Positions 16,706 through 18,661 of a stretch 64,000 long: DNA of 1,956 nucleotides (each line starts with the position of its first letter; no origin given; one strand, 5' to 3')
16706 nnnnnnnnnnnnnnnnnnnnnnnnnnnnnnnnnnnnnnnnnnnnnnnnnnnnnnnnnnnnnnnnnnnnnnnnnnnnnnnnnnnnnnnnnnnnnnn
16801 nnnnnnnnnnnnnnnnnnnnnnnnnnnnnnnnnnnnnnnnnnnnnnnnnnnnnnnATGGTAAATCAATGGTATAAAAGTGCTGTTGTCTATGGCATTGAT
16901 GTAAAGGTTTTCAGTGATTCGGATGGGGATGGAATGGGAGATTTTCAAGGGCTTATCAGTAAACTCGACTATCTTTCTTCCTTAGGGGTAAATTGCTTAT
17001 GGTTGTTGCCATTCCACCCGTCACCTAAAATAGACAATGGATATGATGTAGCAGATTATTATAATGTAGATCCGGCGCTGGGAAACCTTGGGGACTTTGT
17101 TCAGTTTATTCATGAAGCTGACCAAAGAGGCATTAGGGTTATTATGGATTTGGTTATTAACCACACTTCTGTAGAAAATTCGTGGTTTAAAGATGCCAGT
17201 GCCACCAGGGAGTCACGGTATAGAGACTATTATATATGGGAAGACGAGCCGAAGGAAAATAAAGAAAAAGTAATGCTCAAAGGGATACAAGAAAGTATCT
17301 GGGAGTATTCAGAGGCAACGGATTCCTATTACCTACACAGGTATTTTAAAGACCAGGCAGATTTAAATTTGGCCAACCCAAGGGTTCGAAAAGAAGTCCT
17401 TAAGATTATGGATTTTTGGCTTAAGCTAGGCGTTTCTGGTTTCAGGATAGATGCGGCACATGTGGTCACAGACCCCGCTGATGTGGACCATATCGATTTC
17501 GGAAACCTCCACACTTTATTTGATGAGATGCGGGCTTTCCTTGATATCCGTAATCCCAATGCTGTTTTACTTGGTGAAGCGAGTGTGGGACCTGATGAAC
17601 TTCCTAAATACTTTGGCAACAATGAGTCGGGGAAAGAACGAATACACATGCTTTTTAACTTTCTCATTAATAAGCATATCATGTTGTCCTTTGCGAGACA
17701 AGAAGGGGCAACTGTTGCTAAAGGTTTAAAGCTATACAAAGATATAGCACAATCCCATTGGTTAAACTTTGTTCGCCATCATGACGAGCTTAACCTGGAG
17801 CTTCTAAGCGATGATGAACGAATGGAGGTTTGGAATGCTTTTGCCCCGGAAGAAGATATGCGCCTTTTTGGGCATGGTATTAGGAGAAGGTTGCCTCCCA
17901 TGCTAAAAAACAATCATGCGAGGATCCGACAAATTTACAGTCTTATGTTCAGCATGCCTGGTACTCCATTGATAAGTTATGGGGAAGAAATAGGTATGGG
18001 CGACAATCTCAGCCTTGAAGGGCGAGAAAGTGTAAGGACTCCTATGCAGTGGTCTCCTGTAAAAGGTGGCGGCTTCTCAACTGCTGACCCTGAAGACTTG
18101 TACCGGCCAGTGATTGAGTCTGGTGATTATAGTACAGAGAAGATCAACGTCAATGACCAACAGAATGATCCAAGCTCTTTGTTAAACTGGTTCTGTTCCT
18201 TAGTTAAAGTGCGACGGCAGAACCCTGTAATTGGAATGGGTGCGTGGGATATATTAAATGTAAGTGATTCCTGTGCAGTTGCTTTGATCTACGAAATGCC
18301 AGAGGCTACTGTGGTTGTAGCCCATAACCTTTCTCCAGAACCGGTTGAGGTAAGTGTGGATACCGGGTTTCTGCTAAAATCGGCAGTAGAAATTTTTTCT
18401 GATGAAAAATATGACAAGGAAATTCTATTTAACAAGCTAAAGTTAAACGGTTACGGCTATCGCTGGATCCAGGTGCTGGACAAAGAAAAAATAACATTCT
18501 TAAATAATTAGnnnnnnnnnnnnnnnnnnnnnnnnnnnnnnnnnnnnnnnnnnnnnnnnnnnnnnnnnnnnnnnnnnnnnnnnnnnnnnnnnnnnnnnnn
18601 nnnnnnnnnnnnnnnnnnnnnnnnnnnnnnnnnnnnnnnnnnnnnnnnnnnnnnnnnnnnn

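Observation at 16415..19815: ASRT-like gene directly upstream of a GH13 (TreS-like) gene and an Fgd-like LLM oxidoreductase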

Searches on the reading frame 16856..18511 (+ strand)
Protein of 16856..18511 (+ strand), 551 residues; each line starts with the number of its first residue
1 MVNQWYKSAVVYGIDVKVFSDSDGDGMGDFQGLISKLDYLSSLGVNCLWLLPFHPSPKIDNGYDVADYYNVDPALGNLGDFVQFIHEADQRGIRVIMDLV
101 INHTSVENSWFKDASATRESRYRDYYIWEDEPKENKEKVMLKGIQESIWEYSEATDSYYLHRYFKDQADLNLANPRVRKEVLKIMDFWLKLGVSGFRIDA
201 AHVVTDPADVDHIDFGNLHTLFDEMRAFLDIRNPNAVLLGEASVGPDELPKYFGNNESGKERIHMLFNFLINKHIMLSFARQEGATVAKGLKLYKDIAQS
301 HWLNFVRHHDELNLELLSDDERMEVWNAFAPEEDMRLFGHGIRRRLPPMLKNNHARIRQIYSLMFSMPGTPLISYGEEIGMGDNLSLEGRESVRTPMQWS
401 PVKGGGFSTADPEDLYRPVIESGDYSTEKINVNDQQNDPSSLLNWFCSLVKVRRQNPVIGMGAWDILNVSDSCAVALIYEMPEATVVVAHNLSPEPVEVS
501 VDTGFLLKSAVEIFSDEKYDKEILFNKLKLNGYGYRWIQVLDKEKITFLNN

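Call 3: search_protein_families(library=pfam, proteins=[window:16856-18511:+], max_evalue=0.01)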
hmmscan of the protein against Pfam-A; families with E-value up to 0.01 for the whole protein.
window:16856-18511:+ (551 aa): 4 families
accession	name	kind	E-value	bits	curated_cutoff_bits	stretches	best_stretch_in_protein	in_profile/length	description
PF00128.31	Alpha-amylase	-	1.4e-88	298.5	22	1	17-459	5-443/446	Alpha amylase, catalytic domain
PF22157.2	SupH-like_C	-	9.2e-06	26.6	27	1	485-539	3-58/58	Sucrose hydrolase-like, C-terminal domain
PF16657.11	Malt_amylase_C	-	5.2e-05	23.7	27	1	477-537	16-75/75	Maltogenic Amylase, C-terminal domain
PF14701.12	hDGE_amylase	-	0.0014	18.3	27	1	27-188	18-176/439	Glycogen debranching enzyme, glucanotransferase domain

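Call 4: search_protein_families(library=ncbifam, proteins=[window:16856-18511:+], max_evalue=0.01)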
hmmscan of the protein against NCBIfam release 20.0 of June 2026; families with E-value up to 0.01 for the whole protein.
window:16856-18511:+ (551 aa): 40 families (the best 25 are shown)
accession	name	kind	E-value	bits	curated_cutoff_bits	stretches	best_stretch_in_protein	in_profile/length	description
TIGR02456.1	treS_nterm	equivalog_domain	1.7e-160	535.1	678.35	1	4-539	1-537/539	maltose alpha-D-glucosyltransferase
TIGR02403.1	trehalose_treC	equivalog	1.7e-87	294.3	799.05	2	6-384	2-366/544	alpha,alpha-phosphotrehalase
NF008183.0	PRK10933.1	subfamily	4.9e-79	266.5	535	2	3-382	5-369/551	alpha,alpha-phosphotrehalase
NF051899.1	BetGalacBglAAgro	equivalog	2.6e-72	244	900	2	4-201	1-199/537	beta-galactosidase BglA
NF041090.1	Cyc-maltodext_AglB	equivalog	6.6e-42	143.9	540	3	28-203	62-210/470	cyclomaltodextrinase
NF041321.1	Alpha-amyl_MalA_Halo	equivalog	1.2e-34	119.7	875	1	4-131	255-382/666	alpha-amylase MalA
NF008051.0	PRK10785.1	equivalog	5.3e-34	117.4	568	1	28-241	176-372/607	maltodextrin glucosidase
NF011083.0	PRK14510.1-2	equivalog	2.6e-20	71.6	1322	1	28-381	220-548/1186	bifunctional glycogen debranching protein GlgX/4-alpha-glucanotransferase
TIGR02402.1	trehalose_TreZ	equivalog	2.9e-19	68.8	538.8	1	7-104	93-186/545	malto-oligosyltrehalose trehalohydrolase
TIGR02401.1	trehalose_TreY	equivalog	3.7e-17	61.9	498.65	1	30-146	15-136/838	malto-oligosyltrehalose synthase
NF011084.0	PRK14511.1-1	equivalog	4.9e-14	51.9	1021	1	29-136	15-123/728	malto-oligosyltrehalose synthase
NF007059.0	PRK09505.2-4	equivalog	8.7e-14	50.7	865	1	28-106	226-318/683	alpha-amylase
NF007060.0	PRK09505.2-5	equivalog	2e-12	45.9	790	1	28-104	232-322/690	alpha-amylase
NF007052.0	PRK09505.1-2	equivalog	3.5e-11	42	749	1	28-105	226-317/677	alpha-amylase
NF007054.0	PRK09505.1-4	equivalog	3.9e-11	42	1385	1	28-106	226-318/676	alpha-amylase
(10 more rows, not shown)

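Call 21: search_solved_structures(query=window:16856-18511:+, max_evalue=1e-40, show_alignments=1)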
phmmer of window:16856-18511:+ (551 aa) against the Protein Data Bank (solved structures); distinct sequences matched with E-value up to 1e-40: 85 (the best 60 are shown).
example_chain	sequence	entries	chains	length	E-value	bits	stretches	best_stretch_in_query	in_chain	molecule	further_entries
5x7u_A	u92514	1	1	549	4.2e-129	434.7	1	4-495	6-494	Trehalose synthase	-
5h2t_A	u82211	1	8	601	6.6e-128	430.7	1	4-537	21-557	Trehalose synthase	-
8z2r_A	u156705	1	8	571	2.1e-124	419.2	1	4-493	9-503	maltose alpha-D-glucosyltransferase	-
4wf7_A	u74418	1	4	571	2.1e-124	419.1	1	4-493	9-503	Trehalose synthase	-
4tvu_A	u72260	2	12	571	2.2e-124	419.1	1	4-493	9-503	Trehalose synthase | maltose alpha-D-glucosyltransferase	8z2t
8z2s_A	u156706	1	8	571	2.8e-124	418.7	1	4-493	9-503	maltose alpha-D-glucosyltransferase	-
8z2q_A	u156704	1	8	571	2.9e-124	418.7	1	4-493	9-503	maltose alpha-D-glucosyltransferase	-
8z2l_A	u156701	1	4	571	3e-124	418.6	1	4-493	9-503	maltose alpha-D-glucosyltransferase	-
8ywd_A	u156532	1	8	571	3.8e-124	418.3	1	4-493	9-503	maltose alpha-D-glucosyltransferase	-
5gtw_A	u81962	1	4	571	4e-124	418.2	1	4-493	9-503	Trehalose synthase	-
9ezl_A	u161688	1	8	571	4.1e-124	418.2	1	4-493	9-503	maltose alpha-D-glucosyltransferase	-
5ykb_A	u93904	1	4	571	5.6e-124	417.7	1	4-493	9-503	Trehalose synthase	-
8z2u_A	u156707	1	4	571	5.9e-124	417.7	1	4-493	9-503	maltose alpha-D-glucosyltransferase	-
4lxf_A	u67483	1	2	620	1.2e-116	393.5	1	4-542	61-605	Trehalose synthase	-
8uzh_A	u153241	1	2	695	1.6e-116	393.1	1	4-542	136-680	SUMO fused Trehalose Synthase (TreS),Trehalose synthase/amylase TreS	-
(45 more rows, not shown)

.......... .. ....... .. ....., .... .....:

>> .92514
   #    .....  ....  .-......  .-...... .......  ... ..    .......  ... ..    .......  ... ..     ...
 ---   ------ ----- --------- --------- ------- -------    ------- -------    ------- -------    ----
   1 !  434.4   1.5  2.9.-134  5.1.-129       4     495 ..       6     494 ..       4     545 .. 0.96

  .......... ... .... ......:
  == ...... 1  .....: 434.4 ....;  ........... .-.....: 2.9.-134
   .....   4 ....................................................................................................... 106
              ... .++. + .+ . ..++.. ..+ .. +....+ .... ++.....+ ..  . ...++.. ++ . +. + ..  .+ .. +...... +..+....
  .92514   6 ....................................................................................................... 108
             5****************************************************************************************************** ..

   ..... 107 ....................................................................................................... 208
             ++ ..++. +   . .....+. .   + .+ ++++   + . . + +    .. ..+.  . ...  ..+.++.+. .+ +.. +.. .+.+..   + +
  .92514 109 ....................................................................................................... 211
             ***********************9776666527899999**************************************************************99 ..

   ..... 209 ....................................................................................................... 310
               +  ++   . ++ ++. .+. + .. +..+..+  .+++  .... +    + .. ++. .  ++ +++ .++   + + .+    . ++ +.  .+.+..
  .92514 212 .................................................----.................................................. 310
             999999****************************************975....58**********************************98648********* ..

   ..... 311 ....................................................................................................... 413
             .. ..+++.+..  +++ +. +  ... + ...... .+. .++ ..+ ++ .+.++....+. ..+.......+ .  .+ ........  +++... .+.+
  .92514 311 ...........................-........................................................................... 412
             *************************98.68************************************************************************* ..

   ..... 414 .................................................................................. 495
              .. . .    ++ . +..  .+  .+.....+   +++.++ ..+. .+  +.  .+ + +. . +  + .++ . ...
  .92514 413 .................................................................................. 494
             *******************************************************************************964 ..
